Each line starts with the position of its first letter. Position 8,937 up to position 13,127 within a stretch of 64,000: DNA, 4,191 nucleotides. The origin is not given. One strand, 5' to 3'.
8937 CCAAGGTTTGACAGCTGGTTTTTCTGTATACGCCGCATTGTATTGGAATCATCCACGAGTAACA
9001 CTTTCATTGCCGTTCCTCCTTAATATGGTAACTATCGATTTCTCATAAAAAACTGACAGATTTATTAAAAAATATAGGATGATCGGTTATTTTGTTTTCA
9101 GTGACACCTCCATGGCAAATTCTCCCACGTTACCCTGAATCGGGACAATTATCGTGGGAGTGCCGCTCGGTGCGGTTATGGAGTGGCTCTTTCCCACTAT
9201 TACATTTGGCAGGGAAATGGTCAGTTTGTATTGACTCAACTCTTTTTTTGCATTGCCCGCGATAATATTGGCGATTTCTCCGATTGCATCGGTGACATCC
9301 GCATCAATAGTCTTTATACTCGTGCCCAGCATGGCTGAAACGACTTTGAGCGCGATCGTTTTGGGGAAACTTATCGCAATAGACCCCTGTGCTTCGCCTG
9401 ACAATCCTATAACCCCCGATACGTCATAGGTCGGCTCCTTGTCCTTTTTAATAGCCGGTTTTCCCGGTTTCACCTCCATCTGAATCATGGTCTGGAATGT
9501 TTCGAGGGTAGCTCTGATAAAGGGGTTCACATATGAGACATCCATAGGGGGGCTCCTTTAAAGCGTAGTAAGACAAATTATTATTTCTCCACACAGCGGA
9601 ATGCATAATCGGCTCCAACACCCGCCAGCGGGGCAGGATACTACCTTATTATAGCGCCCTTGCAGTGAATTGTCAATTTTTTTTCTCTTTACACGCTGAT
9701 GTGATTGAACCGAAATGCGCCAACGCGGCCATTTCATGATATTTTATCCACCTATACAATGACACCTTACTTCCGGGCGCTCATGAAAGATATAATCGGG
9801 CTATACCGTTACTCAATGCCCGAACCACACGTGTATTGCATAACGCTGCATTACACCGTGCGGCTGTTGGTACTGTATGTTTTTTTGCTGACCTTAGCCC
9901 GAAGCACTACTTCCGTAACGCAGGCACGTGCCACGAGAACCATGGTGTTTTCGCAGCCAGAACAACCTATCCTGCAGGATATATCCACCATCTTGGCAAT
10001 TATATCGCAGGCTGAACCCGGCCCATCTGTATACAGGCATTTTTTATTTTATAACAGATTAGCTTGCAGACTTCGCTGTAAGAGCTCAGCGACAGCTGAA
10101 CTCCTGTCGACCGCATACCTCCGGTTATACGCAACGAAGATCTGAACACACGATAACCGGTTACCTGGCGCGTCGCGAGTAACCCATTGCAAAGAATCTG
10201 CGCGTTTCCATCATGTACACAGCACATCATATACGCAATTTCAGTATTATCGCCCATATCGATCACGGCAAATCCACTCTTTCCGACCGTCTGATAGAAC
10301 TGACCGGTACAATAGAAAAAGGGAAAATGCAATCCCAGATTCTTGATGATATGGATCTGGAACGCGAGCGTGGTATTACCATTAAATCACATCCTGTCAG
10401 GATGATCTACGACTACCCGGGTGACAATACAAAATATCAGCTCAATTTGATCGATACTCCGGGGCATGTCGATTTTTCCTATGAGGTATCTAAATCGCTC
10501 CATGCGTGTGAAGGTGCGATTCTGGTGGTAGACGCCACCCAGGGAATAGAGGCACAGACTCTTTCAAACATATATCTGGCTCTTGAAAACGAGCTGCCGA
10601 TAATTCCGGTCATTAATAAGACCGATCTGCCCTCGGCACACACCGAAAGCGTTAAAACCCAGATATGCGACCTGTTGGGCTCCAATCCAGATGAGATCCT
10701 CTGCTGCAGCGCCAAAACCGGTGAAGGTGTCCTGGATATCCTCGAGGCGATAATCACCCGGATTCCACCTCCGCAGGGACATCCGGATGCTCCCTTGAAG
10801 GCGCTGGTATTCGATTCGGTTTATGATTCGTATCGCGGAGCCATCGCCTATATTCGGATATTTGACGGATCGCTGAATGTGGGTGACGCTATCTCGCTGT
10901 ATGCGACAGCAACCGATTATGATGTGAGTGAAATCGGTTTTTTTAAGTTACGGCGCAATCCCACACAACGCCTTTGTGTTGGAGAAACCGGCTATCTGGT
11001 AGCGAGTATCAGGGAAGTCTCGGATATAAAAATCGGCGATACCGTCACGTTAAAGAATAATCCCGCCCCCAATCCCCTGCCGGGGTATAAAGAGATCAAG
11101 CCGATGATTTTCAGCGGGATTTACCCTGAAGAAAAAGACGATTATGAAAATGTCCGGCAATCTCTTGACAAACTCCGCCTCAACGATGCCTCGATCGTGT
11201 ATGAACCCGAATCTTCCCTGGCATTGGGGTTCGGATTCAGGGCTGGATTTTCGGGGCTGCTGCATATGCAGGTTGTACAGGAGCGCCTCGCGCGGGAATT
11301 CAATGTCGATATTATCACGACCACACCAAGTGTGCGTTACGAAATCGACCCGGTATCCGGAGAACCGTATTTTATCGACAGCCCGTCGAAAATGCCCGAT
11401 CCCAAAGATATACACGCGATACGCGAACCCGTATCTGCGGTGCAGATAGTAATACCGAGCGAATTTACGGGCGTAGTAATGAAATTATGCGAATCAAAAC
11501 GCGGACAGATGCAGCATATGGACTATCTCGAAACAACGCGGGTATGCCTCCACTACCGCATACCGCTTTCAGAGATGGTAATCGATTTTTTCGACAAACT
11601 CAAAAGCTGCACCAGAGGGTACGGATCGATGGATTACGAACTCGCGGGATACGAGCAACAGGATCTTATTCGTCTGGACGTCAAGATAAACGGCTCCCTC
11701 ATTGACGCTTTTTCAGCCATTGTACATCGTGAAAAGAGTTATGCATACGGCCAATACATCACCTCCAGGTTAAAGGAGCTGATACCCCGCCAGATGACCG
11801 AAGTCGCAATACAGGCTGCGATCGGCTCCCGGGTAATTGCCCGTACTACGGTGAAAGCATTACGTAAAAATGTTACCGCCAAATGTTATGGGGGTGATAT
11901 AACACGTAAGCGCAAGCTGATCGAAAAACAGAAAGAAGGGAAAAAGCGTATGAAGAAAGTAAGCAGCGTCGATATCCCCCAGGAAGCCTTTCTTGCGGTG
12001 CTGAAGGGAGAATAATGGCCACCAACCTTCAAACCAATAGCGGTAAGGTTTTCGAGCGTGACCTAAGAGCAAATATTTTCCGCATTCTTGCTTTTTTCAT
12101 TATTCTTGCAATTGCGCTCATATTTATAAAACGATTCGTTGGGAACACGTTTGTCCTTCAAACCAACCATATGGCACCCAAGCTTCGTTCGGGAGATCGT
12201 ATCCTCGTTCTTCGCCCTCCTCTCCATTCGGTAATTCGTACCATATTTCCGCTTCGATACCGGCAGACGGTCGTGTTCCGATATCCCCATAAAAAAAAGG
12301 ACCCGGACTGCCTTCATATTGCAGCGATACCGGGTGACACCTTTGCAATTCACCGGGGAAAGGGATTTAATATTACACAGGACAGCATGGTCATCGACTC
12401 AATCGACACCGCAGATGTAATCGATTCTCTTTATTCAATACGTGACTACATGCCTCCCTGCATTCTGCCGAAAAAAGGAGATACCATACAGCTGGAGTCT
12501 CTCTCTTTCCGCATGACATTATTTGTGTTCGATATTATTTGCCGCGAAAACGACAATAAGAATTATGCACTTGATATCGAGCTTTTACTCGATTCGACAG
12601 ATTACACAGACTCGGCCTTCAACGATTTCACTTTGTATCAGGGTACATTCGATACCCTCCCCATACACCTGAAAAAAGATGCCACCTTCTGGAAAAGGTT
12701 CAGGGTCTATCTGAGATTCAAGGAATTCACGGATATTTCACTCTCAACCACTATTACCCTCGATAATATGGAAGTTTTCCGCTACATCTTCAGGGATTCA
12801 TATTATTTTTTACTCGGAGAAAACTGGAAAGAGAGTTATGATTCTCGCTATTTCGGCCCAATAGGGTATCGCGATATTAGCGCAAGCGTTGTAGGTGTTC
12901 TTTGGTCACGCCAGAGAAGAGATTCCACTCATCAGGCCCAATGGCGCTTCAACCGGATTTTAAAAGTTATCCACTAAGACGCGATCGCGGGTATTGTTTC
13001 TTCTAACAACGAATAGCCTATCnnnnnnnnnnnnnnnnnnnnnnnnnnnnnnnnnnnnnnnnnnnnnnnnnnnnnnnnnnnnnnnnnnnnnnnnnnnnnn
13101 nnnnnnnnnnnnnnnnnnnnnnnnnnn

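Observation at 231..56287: Dispersed family of ~160-nt imperfect-palindrome intergenic elements, all in one orientation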

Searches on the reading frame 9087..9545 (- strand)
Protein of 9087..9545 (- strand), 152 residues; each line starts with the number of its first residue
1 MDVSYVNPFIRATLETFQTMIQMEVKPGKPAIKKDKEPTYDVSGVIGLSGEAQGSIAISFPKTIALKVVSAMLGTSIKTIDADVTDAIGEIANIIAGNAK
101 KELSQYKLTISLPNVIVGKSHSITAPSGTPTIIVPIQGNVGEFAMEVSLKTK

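Call 40: search_protein_families(library=pfam, proteins=[window:9087-9545:-], max_evalue=0.00001)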
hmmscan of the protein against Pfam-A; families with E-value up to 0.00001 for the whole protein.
window:9087-9545:- (152 aa): 2 families
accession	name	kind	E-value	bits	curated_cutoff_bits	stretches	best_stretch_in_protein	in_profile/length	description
PF13690.11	CheX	-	2e-27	95.5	27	1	42-136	1-93/94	Chemotaxis phosphatase CheX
PF04509.17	CheC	-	4.9e-06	26.8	22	0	85-105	3-23/38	CheC-like family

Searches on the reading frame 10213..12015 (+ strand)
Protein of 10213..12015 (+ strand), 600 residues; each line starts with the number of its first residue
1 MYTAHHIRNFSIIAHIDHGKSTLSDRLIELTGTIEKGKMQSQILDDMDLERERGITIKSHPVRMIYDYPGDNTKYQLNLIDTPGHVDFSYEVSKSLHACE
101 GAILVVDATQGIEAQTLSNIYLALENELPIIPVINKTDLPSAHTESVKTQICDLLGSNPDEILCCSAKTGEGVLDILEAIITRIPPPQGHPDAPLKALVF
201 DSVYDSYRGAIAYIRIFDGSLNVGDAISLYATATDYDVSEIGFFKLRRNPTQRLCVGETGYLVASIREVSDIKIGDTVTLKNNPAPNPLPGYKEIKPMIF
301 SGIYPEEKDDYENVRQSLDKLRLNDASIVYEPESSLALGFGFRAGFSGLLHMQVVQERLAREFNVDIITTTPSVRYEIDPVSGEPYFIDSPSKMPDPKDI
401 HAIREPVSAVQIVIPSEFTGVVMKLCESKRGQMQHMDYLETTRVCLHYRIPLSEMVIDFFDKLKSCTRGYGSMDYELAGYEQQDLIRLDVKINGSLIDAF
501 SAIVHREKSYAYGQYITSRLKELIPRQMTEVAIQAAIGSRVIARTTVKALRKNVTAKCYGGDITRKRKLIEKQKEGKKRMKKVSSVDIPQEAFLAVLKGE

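Call 17: search_protein_families(library=ncbifam, proteins=[window:10213-12015:+])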
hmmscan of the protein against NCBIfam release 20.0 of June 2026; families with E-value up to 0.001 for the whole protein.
window:10213-12015:+ (600 aa): 37 families (the best 25 are shown)
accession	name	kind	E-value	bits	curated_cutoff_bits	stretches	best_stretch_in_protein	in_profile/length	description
TIGR01393.1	lepA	equivalog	1.3e-278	925.3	533.9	1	6-598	2-593/595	translation elongation factor 4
TIGR01394.1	TypA_BipA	equivalog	1.6e-62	211.6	757.3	2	7-288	1-294/594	translational GTPase TypA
TIGR00484.1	EF-G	equivalog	3.5e-56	190.7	659.4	3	5-178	8-180/691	elongation factor G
NF009381.0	PRK12740.1-5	subfamily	3.8e-53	180.9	583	3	2-179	4-180/692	elongation factor G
NF012153.1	tet_protect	equivalog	4.4e-51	173.9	775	2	9-156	2-146/614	tetracycline resistance ribosomal protection protein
TIGR00490.1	aEF-2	equivalog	3.4e-47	161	738.45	3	1-138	13-149/720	elongation factor EF-2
NF009891.0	PRK13351.1-1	equivalog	7.6e-43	147.1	597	3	3-156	5-155/681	elongation factor G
NF000120.3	47473_otr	exception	2.5e-37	128.8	900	2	9-155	4-147/608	tetracycline resistance ribosomal protection protein Otr(A)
NF007583.0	PRK10218.1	equivalog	4.9e-37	127.2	1260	1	6-386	4-400/607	ribosome-dependent GTPase TypA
NF001964.0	PRK00741.1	equivalog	1.3e-35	122.8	473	2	7-143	12-149/529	peptide chain release factor 3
NF009379.0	PRK12740.1-3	equivalog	6.6e-35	120.8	513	3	162-376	252-460/674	elongation factor G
NF033148.1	tet_protect_M_W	exception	2.2e-31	108.9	1100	2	7-156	3-149/639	TetM/TetW/TetO/TetS family tetracycline resistance ribosomal protection protein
NF009377.1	PRK12740.1-1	equivalog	9.4e-30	103.6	890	3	4-158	10-161/700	elongation factor G-like protein EF-G2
NF009892.0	PRK13351.1-3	equivalog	2.5e-27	95.6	640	1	6-159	2-157/623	elongation factor G-like protein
NF058620.1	EFG2_Bacteroid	exception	3.2e-27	95.2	1000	3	1-162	3-161/717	elongation factor G2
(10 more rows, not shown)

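Call 19: find_encoding_contigs(protein=window:10213-12015:+, flank=10000, max_places=6)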
Protein window:10213-12015:+ (600 aa): no gene with exactly this product is on record in the collection.

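Call 29: find_homologous_proteins(query=window:10213-12015:+, max_evalue=1e-100)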
Query window:10213-12015:+ (600 aa): 7999 proteins with E <= 1e-100 among 8000 candidates; the best 120 are listed.
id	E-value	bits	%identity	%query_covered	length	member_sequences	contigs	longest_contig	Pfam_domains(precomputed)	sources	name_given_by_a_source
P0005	0.0e+0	1352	100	100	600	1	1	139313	PF00679.31,PF06421.18,PF00009.34,PF03144.32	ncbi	-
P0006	6.5e-278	941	68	99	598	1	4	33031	PF00679.31,PF14492.13,PF06421.18,PF00009.34,PF03144.32,PF00071.29,PF22042.3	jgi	-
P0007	1.2e-275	933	67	100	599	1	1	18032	PF00679.31,PF14492.13,PF06421.18,PF00009.34,PF03144.32,PF00071.29,PF22042.3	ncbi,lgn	-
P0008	2.5e-275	932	69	99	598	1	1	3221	PF00679.31,PF14492.13,PF06421.18,PF00009.34,PF03144.32,PF22042.3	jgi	jgi:GTP-binding protein LepA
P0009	5.4e-275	931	68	99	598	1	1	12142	PF00679.31,PF14492.13,PF06421.18,PF00009.34,PF03144.32,PF22042.3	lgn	-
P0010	5.7e-275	931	68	100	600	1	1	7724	PF00679.31,PF06421.18,PF00009.34,PF03144.32,PF00071.29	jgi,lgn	jgi:GTP-binding protein LepA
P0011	1.0e-274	930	67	99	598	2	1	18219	PF00679.31,PF14492.13,PF06421.18,PF00009.34,PF03144.32,PF22042.3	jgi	-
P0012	1.9e-274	929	68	99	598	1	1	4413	PF00679.31,PF14492.13,PF06421.18,PF00009.34,PF03144.32,PF22042.3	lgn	-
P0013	3.1e-274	929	69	99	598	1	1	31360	PF00679.31,PF14492.13,PF06421.18,PF00009.34,PF03144.32,PF22042.3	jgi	jgi:GTP-binding protein LepA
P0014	1.0e-273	927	68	99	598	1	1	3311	PF00679.31,PF14492.13,PF06421.18,PF00009.34,PF03144.32,PF22042.3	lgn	-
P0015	1.8e-273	926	67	99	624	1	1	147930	PF00679.31,PF14492.13,PF06421.18,PF00009.34,PF03144.32,PF00071.29,PF22042.3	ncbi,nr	ncbi:MAG: elongation factor 4 [Chitinivibrionales bacterium]|nr:elongation factor 4 [Chitinivibriona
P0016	2.9e-273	926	68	99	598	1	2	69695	PF00679.31,PF14492.13,PF06421.18,PF00009.34,PF03144.32,PF22042.3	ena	-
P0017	3.9e-273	925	68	99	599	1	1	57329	PF00679.31,PF14492.13,PF06421.18,PF00009.34,PF03144.32,PF22042.3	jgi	-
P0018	5.8e-273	925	67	100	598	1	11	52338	PF00679.31,PF14492.13,PF06421.18,PF00009.34,PF03144.32,PF22042.3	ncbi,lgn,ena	-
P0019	6.4e-273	924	67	100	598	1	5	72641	PF00679.31,PF14492.13,PF06421.18,PF00009.34,PF03144.32,PF22042.3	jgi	-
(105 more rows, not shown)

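Call 112: find_encoding_contigs(protein=P0006, flank=10000, max_places=2)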
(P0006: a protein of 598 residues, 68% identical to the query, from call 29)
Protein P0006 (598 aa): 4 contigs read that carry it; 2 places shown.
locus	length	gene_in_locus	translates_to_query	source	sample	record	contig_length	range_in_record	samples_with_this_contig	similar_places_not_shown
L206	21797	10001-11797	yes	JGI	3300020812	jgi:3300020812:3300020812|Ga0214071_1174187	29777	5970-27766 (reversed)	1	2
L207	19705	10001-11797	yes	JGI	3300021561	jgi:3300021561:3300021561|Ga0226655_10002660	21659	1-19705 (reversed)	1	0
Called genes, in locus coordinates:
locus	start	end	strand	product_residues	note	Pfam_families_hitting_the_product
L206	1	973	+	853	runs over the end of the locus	-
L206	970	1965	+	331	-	PF00535:Glycos_transf_2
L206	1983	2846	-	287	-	PF03706:LPG_synthase_TM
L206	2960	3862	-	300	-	PF12833:HTH_18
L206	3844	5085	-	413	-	-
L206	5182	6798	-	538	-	PF13371:TPR_9 (weak), PF13432:TPR_16 (weak), PF13424:TPR_12, PF13432:TPR_16, PF00515:TPR_1, PF07719:TPR_2, PF13424:TPR_12, PF13432:TPR_16, +24 more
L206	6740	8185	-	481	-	PF01547:SBP_bac_1 (weak), PF13416:SBP_bac_8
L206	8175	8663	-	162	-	PF00027:cNMP_binding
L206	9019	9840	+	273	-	PF13489:Methyltransf_23, PF08241:Methyltransf_11, PF08242:Methyltransf_12 (weak), PF13649:Methyltransf_25 (weak)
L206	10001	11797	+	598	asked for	PF00009:GTP_EFTU, PF00071:Ras (faint), PF22042:EF-G_D2 (weak), PF03144:GTP_EFTU_D2, PF14492:EFG_III (weak), PF00679:EFG_C, PF06421:LepA_C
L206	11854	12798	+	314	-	PF10502:Peptidase_S26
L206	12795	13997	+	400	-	PF00291:PALP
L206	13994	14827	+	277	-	PF00290:Trp_syntA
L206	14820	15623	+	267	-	-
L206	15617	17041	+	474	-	PF00275:EPSP_synthase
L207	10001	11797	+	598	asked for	PF00009:GTP_EFTU, PF00071:Ras (faint), PF22042:EF-G_D2 (weak), PF03144:GTP_EFTU_D2, PF14492:EFG_III (weak), PF00679:EFG_C, PF06421:LepA_C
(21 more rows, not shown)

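Call 113: find_encoding_contigs(protein=P0013, flank=10000, max_places=1)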
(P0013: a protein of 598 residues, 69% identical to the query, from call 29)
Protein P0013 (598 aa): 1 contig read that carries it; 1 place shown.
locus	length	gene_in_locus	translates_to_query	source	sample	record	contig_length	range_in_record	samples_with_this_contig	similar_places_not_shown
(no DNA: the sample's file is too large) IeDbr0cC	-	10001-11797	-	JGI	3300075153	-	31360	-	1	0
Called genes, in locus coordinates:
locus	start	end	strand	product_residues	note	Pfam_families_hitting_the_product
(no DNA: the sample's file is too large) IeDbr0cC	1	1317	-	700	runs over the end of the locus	PF02629:CoA_binding, PF13380:CoA_binding_2, PF13607:Succ_CoA_lig, PF19045:Ligase_CoA_2, PF13549:ATP-grasp_5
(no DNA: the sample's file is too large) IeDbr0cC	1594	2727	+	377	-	PF00850:Hist_deacetyl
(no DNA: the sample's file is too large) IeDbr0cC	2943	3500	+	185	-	PF04229:GrpB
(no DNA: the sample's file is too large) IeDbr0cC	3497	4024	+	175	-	PF13302:Acetyltransf_3, PF00583:Acetyltransf_1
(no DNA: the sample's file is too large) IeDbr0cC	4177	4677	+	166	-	PF00072:Response_reg (weak)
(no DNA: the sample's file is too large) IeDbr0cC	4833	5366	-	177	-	-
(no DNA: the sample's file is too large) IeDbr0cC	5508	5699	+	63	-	-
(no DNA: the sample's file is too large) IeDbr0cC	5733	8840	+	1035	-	PF01734:Patatin, PF11856:DUF3376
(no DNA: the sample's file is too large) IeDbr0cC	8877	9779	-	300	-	PF02881:SRP54_N, PF13191:AAA_16 (weak), PF06414:Zeta_toxin (weak), PF13604:AAA_30 (weak), PF00448:SRP54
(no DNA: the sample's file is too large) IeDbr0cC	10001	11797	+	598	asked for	PF00009:GTP_EFTU, PF22042:EF-G_D2, PF03144:GTP_EFTU_D2, PF14492:EFG_III (weak), PF00679:EFG_C, PF06421:LepA_C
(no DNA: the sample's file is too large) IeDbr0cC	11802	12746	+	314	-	PF10502:Peptidase_S26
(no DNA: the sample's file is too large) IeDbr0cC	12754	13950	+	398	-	PF00291:PALP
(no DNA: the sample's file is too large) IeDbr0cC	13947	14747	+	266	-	PF00290:Trp_syntA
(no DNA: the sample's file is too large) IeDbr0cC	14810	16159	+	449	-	PF00275:EPSP_synthase (weak)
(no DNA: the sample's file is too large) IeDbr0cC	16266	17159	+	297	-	PF01513:NAD_kinase, PF20143:NAD_kinase_C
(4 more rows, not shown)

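Call 114: find_encoding_contigs(protein=P0015, flank=10000, max_places=1)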
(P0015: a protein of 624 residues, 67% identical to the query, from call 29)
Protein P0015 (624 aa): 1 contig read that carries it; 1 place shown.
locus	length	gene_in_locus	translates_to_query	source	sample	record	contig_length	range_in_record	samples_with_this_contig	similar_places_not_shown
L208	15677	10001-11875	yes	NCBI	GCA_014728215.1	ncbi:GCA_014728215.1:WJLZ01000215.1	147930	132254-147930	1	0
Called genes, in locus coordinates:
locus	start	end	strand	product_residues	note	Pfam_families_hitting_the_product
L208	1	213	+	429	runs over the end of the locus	PF13393:tRNA-synt_His, PF00587:tRNA-synt_2b (weak), PF03129:HGTP_anticodon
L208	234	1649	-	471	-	PF01225:Mur_ligase, PF08245:Mur_ligase_M, PF02875:Mur_ligase_C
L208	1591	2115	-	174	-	PF03734:YkuD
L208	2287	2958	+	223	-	PF18306:LDcluster4, PF03641:Lysine_decarbox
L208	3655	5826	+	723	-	PF22706:Tex_central_region, PF00575:S1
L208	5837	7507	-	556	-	PF03485:Arg_tRNA_synt_N, PF00750:tRNA-synt_1d, PF00133:tRNA-synt_1 (faint), PF05746:DALR_1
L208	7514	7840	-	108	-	PF02410:RsfS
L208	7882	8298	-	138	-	PF13399:LytR_C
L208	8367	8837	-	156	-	PF02261:Asp_decarbox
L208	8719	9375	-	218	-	-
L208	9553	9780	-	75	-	PF05899:Cupin_3, PF07883:Cupin_2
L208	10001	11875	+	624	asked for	PF00009:GTP_EFTU, PF00071:Ras (weak), PF03144:GTP_EFTU_D2, PF22042:EF-G_D2 (weak), PF14492:EFG_III (faint), PF00679:EFG_C, PF06421:LepA_C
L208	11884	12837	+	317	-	PF10502:Peptidase_S26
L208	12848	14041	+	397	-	PF00291:PALP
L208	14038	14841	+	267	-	PF00290:Trp_syntA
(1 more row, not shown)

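Call 115: find_encoding_contigs(protein=P0017, flank=10000, max_places=1)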
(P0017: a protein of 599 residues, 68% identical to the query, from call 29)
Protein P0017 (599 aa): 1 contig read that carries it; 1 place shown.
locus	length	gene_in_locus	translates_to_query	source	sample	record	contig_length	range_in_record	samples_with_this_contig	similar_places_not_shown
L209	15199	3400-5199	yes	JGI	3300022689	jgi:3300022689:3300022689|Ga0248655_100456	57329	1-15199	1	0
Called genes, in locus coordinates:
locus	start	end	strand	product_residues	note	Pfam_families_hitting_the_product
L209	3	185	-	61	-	?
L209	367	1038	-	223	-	PF18306:LDcluster4, PF03641:Lysine_decarbox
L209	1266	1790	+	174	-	PF03734:YkuD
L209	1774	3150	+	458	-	PF01225:Mur_ligase, PF08245:Mur_ligase_M, PF02875:Mur_ligase_C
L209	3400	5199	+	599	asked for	PF00009:GTP_EFTU, PF22042:EF-G_D2 (weak), PF03144:GTP_EFTU_D2, PF14492:EFG_III (weak), PF00679:EFG_C, PF06421:LepA_C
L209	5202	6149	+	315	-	PF10502:Peptidase_S26 (faint)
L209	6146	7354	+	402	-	PF00291:PALP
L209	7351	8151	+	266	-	PF00290:Trp_syntA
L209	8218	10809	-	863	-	PF04434:SWIM (faint), PF08455:SNF2_assoc, PF04851:ResIII, PF00176:SNF2-rel_dom, PF00270:DEAD (weak), PF11496:HDA2-3 (faint), PF00271:Helicase_C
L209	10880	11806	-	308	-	-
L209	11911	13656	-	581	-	PF00474:SSF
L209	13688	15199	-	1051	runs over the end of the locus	-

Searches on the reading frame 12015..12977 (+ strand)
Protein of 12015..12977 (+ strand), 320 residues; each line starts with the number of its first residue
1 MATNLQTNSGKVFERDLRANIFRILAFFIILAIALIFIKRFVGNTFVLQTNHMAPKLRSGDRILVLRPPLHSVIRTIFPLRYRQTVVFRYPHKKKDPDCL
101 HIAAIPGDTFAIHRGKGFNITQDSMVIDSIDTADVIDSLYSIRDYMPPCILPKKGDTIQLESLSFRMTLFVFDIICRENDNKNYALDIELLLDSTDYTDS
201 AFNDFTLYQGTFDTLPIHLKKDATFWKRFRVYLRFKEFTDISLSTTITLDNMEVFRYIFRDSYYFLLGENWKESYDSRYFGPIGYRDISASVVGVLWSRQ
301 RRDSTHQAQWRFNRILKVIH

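Call 40: search_protein_families(library=pfam, proteins=[window:12015-12977:+], max_evalue=0.00001)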
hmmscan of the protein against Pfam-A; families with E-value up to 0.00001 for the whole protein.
window:12015-12977:+ (320 aa): 1 family
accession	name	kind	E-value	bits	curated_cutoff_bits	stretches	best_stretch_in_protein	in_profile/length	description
PF10502.14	Peptidase_S26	-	1.6e-14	54.6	22.9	1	24-115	4-90/168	Signal peptidase, peptidase S26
